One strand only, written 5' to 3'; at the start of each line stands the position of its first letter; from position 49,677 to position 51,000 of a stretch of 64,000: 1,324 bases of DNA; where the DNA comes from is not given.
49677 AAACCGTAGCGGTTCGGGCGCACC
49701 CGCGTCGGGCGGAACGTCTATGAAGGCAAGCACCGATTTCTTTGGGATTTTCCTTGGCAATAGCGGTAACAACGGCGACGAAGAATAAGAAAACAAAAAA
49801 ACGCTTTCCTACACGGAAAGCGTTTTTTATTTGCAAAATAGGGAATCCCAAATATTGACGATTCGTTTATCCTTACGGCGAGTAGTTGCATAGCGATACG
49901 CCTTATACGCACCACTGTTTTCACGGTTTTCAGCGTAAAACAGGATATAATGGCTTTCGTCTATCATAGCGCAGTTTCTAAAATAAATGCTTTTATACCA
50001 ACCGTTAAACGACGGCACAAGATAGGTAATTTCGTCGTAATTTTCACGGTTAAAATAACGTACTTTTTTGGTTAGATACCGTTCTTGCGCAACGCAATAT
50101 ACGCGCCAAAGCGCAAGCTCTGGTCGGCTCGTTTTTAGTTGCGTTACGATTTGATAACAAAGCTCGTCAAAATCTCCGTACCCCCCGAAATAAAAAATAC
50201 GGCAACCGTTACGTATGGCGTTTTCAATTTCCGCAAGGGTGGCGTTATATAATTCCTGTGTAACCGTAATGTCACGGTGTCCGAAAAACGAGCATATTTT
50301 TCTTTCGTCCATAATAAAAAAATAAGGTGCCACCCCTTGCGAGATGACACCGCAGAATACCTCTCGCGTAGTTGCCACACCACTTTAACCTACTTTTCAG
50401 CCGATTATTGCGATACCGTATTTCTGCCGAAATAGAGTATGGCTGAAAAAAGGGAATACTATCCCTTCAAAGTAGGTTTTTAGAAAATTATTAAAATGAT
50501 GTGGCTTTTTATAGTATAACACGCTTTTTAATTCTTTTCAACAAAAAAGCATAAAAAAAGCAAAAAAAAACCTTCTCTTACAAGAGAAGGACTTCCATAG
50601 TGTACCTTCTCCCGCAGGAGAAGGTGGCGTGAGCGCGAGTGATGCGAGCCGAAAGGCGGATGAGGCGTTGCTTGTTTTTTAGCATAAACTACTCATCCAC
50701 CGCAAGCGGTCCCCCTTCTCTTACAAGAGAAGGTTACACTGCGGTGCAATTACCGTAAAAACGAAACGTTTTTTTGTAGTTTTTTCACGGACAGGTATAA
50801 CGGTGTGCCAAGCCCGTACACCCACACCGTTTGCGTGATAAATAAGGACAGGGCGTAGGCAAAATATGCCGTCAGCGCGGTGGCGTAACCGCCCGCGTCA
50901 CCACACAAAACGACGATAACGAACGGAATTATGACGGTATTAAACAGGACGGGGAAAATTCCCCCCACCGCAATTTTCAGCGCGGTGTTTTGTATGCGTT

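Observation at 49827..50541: Riboswitch-like leader of unknown class controlling a DUF1273/YpsA-family SLOG gene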

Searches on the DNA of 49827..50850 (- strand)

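Call 4: search_rna_families(source=window, start=50200, end=50850, threshold=evalue, max_evalue=10, show_alignments=3)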
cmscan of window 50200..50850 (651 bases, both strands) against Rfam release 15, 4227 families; matches with E-value up to 10: 15.
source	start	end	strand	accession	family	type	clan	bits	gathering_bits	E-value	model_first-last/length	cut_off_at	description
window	50562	50628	-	RF00515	PyrR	Cis-reg;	-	23.2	54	0.78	1-115/115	no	PyrR binding site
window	50522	50593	+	RF00561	SNORA40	Gene; snRNA; snoRNA; HACA-box;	-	20.3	51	0.53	1-128/128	no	Small nucleolar RNA SNORA40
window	50521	50625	+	RF00566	SNORA35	Gene; snRNA; snoRNA; HACA-box;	CL00034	17.7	39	0.81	1-129/129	no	Small nucleolar RNA SNORA35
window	50445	50543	-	RF01770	rimP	Cis-reg; leader;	-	17.6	47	3.6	1-102/102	no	Gammaprotebacteria rimP leader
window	50719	50793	+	RF01573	DdR5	Gene; snRNA; snoRNA; CD-box;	-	17.6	70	9.5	1-81/81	no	Dictyostelium snoRNA DdR5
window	50507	50613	-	RF01578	RUF1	Gene; sRNA;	-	17.4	70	0.85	1-264/264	no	Plasmodium RNA of unkown function RUF1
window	50503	50562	-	RF03578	mir-3910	Gene; miRNA;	-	16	95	4.1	1-82/82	no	mir-3910 microRNA precursor family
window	50543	50648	+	RF01387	isrC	Gene; sRNA;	-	14.8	39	4.5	1-123/123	no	isrC Hfq binding RNA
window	50566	50626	-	RF02607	AbsR25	Gene; sRNA;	-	14.3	47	9.6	1-164/164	no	Acinetobacter sRNA 25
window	50549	50598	+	RF01496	Afu_182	Gene; sRNA;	-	13.2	65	7.6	1-195/195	no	A. fumigatus sRNA Afu_182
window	50525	50566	+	RF00623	P1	Gene;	-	12.3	100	6.7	44-85/180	no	Pseudomonas sRNA P1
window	50497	50616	-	RF01264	snR83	Gene; snRNA; snoRNA; HACA-box;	CL00023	11.5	75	4.6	1-308/308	no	Small nucleolar RNA snR83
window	50525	50627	-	RF02532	MNV_3UTR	Cis-reg;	-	11.1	70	7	1-222/222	no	Murine norovirus 3'UTR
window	50423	50549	+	RF03077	RT-2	Gene; sRNA;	-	10.4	40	6.6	1-222/222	no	RT-2 RNA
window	50498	50606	-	RF02503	Atu_C9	Gene; sRNA;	-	8.7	40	6.9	1-192/192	no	Rhizobiales sRNA Atu_C9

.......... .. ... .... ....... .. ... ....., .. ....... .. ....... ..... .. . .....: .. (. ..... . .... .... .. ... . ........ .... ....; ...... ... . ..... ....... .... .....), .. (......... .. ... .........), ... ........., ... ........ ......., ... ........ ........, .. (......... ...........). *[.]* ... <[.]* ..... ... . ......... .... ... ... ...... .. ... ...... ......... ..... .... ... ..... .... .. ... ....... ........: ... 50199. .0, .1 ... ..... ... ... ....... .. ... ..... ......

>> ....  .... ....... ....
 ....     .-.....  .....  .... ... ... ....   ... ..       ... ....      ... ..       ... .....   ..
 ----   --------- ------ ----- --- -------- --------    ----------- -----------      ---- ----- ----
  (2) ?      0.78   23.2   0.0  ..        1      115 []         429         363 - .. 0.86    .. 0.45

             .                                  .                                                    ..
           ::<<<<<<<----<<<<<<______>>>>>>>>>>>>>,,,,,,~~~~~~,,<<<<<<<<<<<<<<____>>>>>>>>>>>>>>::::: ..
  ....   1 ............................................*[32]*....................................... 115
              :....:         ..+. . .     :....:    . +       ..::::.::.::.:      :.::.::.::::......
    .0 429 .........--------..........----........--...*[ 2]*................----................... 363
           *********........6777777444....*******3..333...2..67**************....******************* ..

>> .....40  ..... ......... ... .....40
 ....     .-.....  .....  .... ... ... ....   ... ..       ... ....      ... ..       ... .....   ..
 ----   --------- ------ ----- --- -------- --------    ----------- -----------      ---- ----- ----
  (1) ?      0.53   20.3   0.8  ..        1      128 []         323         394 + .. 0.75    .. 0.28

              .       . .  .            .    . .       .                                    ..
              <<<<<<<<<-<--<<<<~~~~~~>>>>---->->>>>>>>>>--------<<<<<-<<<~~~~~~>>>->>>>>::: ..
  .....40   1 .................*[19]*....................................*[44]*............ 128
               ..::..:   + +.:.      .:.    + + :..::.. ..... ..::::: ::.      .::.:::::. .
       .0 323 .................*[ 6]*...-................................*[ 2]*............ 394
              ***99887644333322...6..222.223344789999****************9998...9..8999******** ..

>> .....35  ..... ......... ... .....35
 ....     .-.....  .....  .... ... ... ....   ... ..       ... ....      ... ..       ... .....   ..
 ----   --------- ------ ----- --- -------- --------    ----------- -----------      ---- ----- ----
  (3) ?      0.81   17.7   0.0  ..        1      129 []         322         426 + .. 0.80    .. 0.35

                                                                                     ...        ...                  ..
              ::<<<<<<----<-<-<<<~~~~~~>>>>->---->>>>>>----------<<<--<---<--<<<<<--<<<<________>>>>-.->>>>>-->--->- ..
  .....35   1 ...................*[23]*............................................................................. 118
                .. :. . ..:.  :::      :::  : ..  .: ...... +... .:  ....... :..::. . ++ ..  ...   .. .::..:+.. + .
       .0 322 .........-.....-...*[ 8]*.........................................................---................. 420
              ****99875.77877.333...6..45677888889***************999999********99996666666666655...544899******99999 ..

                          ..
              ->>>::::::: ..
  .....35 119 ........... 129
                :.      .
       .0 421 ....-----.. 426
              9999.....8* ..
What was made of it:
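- On Any Rfam 15 family (all riboswitch classes, T-box, PyrR site, ribosomal leaders, 6S, ribozymes): Over 50200-50850 at E <= 10 there were only sub-threshold chance hits, none on the leader core (call 4).
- Closest known: Pseudoknot-gated riboswitches. Different: None of these models matches (call 4).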

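Call 33: build_rna_model(alignment_id=A4, structure=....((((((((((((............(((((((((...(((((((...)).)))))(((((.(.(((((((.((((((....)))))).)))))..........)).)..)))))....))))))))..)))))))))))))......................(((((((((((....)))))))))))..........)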
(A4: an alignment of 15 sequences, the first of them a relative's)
Model R1 built from alignment A4 (15 sequences, 202 columns); structure: as given.
model positions 190; base pairs 58; branch points 2; effective number of sequences 0.93; information 0.589 bits per position. Calibrated on 0.2 Mb of random sequence (short: E-values are rough).
structure used (alignment columns):
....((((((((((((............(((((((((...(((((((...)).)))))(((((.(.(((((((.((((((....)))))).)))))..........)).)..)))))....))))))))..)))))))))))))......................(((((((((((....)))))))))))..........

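Call 34: search_with_rna_model(model_id=R1, sources=[window, L001, L002, L003, L004, L005, L006, L007, L008, L009, L010, L011, L012, L013, L014, L015, L016, L017, L018, L019, L020, L021, L022, L023, L024, L025, L026, L027, L028, L029, L030, L031, L032, L033, L034, L035, L036, L037, L038, L039, L040, L041, L042, L043, L044, L045, L046, L047, L048, L049, L050, L051, L052, L053, L054, L055, L056, L057, L058, L059, L060, L061, L062, L063, L064, L065, L066, L067, L068, L069, L070, L071, L072, L073, L074, L075, L076, L077, L078, L079, L080], max_evalue=1, make_alignment=true)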
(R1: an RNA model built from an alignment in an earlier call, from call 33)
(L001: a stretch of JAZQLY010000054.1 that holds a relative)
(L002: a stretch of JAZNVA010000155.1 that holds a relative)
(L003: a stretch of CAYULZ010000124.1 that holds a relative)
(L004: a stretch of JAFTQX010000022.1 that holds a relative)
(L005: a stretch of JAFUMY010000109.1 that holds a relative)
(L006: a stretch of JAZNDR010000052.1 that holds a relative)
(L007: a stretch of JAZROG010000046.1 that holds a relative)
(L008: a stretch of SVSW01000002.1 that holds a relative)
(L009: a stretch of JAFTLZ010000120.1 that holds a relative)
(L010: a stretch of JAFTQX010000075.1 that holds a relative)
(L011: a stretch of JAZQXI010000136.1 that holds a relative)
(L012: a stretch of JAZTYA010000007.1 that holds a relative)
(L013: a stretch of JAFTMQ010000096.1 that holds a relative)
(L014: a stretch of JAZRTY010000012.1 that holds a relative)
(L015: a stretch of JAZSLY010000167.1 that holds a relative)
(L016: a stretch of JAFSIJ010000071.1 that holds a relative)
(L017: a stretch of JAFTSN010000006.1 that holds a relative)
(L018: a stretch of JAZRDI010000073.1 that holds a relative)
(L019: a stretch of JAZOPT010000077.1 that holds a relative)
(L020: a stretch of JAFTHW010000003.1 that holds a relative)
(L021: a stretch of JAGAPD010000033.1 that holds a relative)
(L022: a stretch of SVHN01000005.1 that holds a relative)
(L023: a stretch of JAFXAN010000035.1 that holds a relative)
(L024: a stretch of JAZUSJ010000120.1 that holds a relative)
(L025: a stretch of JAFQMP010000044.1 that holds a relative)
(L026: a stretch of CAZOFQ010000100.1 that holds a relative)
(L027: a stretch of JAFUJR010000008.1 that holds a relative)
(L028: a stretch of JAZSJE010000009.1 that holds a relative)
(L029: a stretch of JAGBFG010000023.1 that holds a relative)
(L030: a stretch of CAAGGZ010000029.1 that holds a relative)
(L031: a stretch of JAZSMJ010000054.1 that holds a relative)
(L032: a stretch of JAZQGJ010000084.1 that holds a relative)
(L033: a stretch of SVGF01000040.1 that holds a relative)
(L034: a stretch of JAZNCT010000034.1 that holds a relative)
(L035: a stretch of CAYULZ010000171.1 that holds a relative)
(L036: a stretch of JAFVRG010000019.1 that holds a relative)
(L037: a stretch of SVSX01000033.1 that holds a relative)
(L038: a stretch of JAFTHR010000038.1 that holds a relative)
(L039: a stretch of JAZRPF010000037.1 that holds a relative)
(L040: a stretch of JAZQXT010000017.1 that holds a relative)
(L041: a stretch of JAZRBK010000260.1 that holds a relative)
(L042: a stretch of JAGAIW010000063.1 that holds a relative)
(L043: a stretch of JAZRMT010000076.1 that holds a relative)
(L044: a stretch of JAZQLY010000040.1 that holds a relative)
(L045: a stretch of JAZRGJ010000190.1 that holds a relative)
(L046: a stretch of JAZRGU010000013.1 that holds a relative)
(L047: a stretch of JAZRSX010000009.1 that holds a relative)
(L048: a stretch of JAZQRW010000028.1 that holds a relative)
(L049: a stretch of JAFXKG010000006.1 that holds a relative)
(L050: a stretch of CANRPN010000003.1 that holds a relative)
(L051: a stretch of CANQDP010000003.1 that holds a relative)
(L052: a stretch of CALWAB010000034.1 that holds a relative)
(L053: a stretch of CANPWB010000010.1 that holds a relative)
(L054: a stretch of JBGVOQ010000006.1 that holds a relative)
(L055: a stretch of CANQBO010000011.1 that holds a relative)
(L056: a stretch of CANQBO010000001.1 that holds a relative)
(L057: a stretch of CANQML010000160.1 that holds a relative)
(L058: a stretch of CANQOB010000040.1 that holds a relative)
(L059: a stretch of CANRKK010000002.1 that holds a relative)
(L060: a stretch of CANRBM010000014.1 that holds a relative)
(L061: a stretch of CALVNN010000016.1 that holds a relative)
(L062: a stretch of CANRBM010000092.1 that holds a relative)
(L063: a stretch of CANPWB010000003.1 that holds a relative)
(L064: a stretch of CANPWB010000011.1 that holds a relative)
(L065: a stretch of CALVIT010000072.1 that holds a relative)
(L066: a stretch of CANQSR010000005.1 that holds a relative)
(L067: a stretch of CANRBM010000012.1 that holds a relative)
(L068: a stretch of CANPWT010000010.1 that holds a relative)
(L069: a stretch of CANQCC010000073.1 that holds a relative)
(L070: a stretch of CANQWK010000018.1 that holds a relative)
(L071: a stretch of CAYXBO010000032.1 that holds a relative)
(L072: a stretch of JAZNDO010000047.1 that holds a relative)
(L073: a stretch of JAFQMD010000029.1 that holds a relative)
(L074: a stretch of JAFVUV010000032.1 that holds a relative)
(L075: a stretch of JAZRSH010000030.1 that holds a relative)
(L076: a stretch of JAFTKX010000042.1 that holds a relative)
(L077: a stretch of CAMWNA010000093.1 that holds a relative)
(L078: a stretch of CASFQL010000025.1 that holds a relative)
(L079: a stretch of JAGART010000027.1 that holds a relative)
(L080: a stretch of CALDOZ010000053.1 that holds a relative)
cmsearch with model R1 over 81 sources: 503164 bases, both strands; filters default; matches with E-value up to 1: 91.
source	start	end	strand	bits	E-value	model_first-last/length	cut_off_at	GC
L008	2806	2995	+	234.4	1.1e-58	1-190/190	no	0.41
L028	2808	2997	+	229.6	1.9e-57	1-190/190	no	0.4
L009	2807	2996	+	228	5e-57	1-190/190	no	0.38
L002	2810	3000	+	224.7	3.7e-56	1-190/190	no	0.42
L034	2176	2368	+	221.1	3.1e-55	1-190/190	no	0.4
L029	2809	2996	+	220.7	4e-55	1-190/190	no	0.4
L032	2806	2995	+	220.3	5e-55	1-190/190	no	0.39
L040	388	577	+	219.3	9.4e-55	1-190/190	no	0.41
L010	2807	2995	+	215.6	8.5e-54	1-190/190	no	0.41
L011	2811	2995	+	211.9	8e-53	1-190/190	no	0.43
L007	2798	2990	+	209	4.6e-52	1-190/190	no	0.4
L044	2811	2996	+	204.5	6.9e-51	1-190/190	no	0.41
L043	1043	1232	+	201.7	3.5e-50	1-190/190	no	0.4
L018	2809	2995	+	200.7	6.8e-50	1-190/190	no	0.4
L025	2809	2998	+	199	1.9e-49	1-190/190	no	0.4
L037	2811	2998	+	198.3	2.9e-49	1-190/190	no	0.39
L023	242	436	+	186.3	3.9e-46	1-190/190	no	0.39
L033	2795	2998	+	183.2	2.4e-45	1-190/190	no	0.36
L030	2805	2992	+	164.6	1.8e-40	1-190/190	no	0.39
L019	2033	2218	+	163.9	2.8e-40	1-190/190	no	0.35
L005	217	404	+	153.1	1.8e-37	1-190/190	no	0.38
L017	2806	2999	+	152.1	3.4e-37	1-190/190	no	0.39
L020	2800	2995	+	147.2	6.3e-36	1-190/190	no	0.41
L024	2343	2534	+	146.9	7.6e-36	1-190/190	no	0.42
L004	2807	2999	+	146.8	8.3e-36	1-190/190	no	0.4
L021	2809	3001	+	146.8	8.3e-36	1-190/190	no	0.38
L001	2807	2999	+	144.5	3.2e-35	1-190/190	no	0.4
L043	1291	1485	+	144.3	3.7e-35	1-190/190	no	0.39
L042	2804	2997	+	144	4.3e-35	1-190/190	no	0.42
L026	2806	2998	+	138.1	1.5e-33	1-190/190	no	0.4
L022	2815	2999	+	126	2.2e-30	1-190/190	no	0.37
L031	2807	2995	+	123.7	8.7e-30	1-190/190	no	0.4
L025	2446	2634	+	123.2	1.2e-29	1-190/190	no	0.43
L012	2807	2994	+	123.1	1.3e-29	1-190/190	no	0.39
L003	2806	2997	+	120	8.3e-29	1-190/190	no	0.41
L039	2786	2978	+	108.3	9.4e-26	1-190/190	no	0.43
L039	2513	2703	+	106.5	2.8e-25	1-190/190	no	0.4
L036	2776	2998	+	106.4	3e-25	1-190/190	no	0.42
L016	2802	2982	+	104.2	1.1e-24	1-190/190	no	0.39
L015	289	491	+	100.3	1.1e-23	1-190/190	no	0.35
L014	2778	2997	+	83.5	2.8e-19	1-190/190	no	0.35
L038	2802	2995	+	78.4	5.9e-18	1-190/190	no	0.39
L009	2497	2737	+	77.2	1.3e-17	1-190/190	no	0.39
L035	1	64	+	71.6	3.7e-16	127-190/190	5'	0.45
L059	2537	2731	+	60.9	2.2e-13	1-190/190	no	0.44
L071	2791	2997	+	55.8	4.8e-12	1-190/190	no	0.36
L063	2534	2730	+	53.4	2.1e-11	1-190/190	no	0.41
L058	2806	2994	+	47.5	7e-10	1-190/190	no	0.41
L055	2810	3003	+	47.1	8.9e-10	1-190/190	no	0.4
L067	2811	3004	+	46.8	1.1e-09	1-190/190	no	0.37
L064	2812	3004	+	46.7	1.2e-09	1-190/190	no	0.38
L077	2686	2915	+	46.1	1.7e-09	1-190/190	no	0.4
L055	2551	2745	+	44.6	4e-09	1-190/190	no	0.39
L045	1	59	+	42.4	1.5e-08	133-190/190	5'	0.47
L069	2084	2282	+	39.9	7e-08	1-190/190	no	0.4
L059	2783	2999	+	38.1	2.1e-07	1-190/190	no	0.42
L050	2790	2990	+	37.3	3.3e-07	1-190/190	no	0.49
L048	2782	2988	+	37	4.1e-07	1-190/190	no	0.36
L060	2731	2921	+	36.5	5.5e-07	1-190/190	no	0.41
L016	4267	4439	+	33.8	2.8e-06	1-190/190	no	0.33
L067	2476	2668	+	33.7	3e-06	1-190/190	no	0.42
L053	2195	2390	+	30.4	2.1e-05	1-190/190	no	0.41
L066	2768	2990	+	27.6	0.00011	1-190/190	no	0.44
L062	2731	2928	+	27.3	0.00014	1-190/190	no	0.43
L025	2788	2944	-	25.3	0.00044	1-190/190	no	0.34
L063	2938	3004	+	25.2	0.00049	1-190/190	no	0.51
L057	511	708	+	21.7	0.004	1-190/190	no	0.43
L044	2781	2942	-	21.2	0.0053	1-190/190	no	0.35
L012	2786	2940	-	18.7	0.024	1-190/190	no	0.33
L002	2781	2946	-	17.6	0.046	1-190/190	no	0.34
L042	2782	2945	-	17.5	0.048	1-190/190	no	0.35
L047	2007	2072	-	17.4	0.052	1-190/190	no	0.27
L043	1022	1178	-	17.1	0.061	1-190/190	no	0.34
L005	195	350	-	16.2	0.11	1-190/190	no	0.34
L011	2782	2941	-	15.9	0.13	1-190/190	no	0.36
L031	2961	2987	-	15.7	0.15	153-180/190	no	0.63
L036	2754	2944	-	15.2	0.2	1-190/190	no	0.38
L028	2782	2943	-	15.1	0.21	1-190/190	no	0.33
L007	2775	2936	-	14.2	0.37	1-190/190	no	0.33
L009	2745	2796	-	14.2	0.37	1-190/190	no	0.21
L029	2779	2942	-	13.9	0.43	1-190/190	no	0.35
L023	187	382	-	13.6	0.51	1-190/190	no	0.31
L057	427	544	-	13.6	0.51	1-190/190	no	0.3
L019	2010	2164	-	13.6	0.52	1-190/190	no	0.29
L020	2747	2941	-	13.2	0.68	1-190/190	no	0.32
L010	2754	2941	-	13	0.76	1-190/190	no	0.34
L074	29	81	+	12.9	0.79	1-190/190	no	0.34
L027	3274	3379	-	12.9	0.8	1-190/190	no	0.37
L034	2517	2695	+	12.6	0.93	1-190/190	no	0.35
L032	2783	2941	-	12.5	0.98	1-190/190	no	0.35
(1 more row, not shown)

Alignment A5: 91 matches aligned to the model, 521 columns, each read 5' to 3' on its own strand. Consensus structure (alignment columns), stored with it:
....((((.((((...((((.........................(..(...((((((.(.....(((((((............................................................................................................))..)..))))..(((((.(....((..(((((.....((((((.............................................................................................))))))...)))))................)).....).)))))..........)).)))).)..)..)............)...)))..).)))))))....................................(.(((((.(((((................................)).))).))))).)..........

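Call 35: search_with_rna_model(model_id=R1, sources=[window, L001, L002, L003, L004, L005, L007, L008, L009, L010, L011, L012, L014, L015, L016, L017, L018, L019, L020, L021, L022, L023, L024, L025, L026, L028, L029, L030, L031, L032, L033, L034, L036, L037, L038, L039, L040, L042, L043, L044, L048, L050, L053, L055, L057, L058, L059, L060, L062, L063, L064, L066, L067, L069, L071, L077], max_evalue=0.0002, make_alignment=true)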
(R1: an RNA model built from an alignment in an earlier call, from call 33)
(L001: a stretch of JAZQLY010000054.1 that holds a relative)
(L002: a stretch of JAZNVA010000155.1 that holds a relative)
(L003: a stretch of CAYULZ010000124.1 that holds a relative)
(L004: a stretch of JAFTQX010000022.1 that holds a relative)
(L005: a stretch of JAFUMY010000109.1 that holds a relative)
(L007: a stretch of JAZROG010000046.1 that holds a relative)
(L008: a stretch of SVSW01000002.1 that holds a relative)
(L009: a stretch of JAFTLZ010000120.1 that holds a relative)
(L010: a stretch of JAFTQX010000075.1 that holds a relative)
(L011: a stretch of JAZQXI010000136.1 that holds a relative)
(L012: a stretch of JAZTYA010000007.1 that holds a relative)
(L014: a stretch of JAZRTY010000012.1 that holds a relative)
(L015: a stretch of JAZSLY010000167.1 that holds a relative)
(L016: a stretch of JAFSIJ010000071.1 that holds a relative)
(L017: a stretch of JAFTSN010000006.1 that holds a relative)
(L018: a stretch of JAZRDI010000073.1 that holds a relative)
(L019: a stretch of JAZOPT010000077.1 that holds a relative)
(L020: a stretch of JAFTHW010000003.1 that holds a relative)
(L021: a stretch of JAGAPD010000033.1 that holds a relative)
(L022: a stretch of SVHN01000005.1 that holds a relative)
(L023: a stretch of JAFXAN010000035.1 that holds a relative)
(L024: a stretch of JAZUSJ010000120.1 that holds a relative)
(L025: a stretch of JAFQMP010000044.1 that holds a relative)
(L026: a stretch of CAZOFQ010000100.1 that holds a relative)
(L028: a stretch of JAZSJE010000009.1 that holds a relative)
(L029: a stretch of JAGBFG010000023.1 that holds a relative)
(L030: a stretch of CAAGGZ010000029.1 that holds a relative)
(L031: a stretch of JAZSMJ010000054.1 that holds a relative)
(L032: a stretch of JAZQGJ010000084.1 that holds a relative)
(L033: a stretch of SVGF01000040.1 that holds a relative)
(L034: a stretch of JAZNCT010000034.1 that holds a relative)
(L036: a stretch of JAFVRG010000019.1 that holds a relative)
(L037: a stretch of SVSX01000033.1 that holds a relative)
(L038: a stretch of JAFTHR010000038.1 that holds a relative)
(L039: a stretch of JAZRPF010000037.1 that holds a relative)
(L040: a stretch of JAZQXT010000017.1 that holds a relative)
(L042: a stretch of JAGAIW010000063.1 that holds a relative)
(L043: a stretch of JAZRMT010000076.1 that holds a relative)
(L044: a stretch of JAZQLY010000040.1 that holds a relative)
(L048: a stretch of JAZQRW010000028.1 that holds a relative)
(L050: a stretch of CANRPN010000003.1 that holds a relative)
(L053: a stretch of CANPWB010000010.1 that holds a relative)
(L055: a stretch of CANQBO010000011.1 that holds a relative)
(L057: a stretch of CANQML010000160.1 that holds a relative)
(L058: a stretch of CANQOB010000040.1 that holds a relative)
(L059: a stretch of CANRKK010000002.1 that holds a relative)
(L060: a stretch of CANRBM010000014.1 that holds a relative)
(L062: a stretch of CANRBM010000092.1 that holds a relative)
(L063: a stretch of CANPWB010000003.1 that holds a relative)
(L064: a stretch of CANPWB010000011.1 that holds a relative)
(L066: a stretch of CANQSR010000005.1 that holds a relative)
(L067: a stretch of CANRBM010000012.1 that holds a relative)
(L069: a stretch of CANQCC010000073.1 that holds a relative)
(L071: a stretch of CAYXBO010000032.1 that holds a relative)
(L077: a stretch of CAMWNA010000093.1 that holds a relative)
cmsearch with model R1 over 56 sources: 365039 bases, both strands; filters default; matches with E-value up to 0.0002: 63.
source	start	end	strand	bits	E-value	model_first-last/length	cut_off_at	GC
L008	2806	2995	+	234.4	7.6e-59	1-190/190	no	0.41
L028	2808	2997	+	229.6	1.4e-57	1-190/190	no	0.4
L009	2807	2996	+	228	3.7e-57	1-190/190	no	0.38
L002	2810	3000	+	224.7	2.7e-56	1-190/190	no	0.42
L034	2176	2368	+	221.1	2.2e-55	1-190/190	no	0.4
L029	2809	2996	+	220.7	2.9e-55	1-190/190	no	0.4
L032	2806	2995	+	220.3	3.6e-55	1-190/190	no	0.39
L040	388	577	+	219.3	6.9e-55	1-190/190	no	0.41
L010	2807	2995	+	215.6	6.1e-54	1-190/190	no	0.41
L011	2811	2995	+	211.9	5.8e-53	1-190/190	no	0.43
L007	2798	2990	+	209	3.3e-52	1-190/190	no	0.4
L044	2811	2996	+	204.5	5e-51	1-190/190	no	0.41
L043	1043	1232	+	201.7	2.6e-50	1-190/190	no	0.4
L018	2809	2995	+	200.7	5e-50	1-190/190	no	0.4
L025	2809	2998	+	199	1.4e-49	1-190/190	no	0.4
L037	2811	2998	+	198.3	2.1e-49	1-190/190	no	0.39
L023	242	436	+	186.3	2.8e-46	1-190/190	no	0.39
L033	2795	2998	+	183.2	1.8e-45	1-190/190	no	0.36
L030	2805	2992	+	164.6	1.3e-40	1-190/190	no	0.39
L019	2033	2218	+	163.9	2e-40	1-190/190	no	0.35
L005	217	404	+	153.1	1.3e-37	1-190/190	no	0.38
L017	2806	2999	+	152.1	2.4e-37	1-190/190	no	0.39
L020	2800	2995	+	147.2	4.6e-36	1-190/190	no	0.41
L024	2343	2534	+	146.9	5.5e-36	1-190/190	no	0.42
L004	2807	2999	+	146.8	6e-36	1-190/190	no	0.4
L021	2809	3001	+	146.8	6.1e-36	1-190/190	no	0.38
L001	2807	2999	+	144.5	2.3e-35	1-190/190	no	0.4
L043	1291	1485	+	144.3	2.7e-35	1-190/190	no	0.39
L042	2804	2997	+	144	3.1e-35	1-190/190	no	0.42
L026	2806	2998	+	138.1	1.1e-33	1-190/190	no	0.4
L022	2815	2999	+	126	1.6e-30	1-190/190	no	0.37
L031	2807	2995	+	123.7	6.3e-30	1-190/190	no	0.4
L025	2446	2634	+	123.2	8.8e-30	1-190/190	no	0.43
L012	2807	2994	+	123.1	9.3e-30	1-190/190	no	0.39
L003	2806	2997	+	120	6e-29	1-190/190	no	0.41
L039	2786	2978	+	108.3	6.8e-26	1-190/190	no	0.43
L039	2513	2703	+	106.5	2e-25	1-190/190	no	0.4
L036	2776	2998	+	106.4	2.2e-25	1-190/190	no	0.42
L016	2802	2982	+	104.2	8e-25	1-190/190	no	0.39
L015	289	491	+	100.3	8.2e-24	1-190/190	no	0.35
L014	2778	2997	+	83.5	2e-19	1-190/190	no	0.35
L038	2802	2995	+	78.4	4.3e-18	1-190/190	no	0.39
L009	2497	2737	+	77.2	9.2e-18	1-190/190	no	0.39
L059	2537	2731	+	60.9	1.6e-13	1-190/190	no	0.44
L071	2791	2997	+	55.8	3.5e-12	1-190/190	no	0.36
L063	2534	2730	+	53.4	1.5e-11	1-190/190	no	0.41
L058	2806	2994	+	47.5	5.1e-10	1-190/190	no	0.41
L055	2810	3003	+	47.1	6.5e-10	1-190/190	no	0.4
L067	2811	3004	+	46.8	8e-10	1-190/190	no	0.37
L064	2812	3004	+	46.7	8.7e-10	1-190/190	no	0.38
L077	2686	2915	+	46.1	1.2e-09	1-190/190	no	0.4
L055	2551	2745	+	44.6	2.9e-09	1-190/190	no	0.39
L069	2084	2282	+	39.9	5.1e-08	1-190/190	no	0.4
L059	2783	2999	+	38.1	1.5e-07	1-190/190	no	0.42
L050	2790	2990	+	37.3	2.4e-07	1-190/190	no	0.49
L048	2782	2988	+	37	3e-07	1-190/190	no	0.36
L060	2731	2921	+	36.5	4e-07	1-190/190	no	0.41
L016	4267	4439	+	33.8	2e-06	1-190/190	no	0.33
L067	2476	2668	+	33.7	2.1e-06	1-190/190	no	0.42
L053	2195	2390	+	30.4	1.5e-05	1-190/190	no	0.41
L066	2768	2990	+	27.6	8.1e-05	1-190/190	no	0.44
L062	2731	2928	+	27.3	0.0001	1-190/190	no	0.43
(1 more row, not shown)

Alignment A6: 63 matches aligned to the model, 484 columns, each read 5' to 3' on its own strand. Consensus structure (alignment columns), stored with it:
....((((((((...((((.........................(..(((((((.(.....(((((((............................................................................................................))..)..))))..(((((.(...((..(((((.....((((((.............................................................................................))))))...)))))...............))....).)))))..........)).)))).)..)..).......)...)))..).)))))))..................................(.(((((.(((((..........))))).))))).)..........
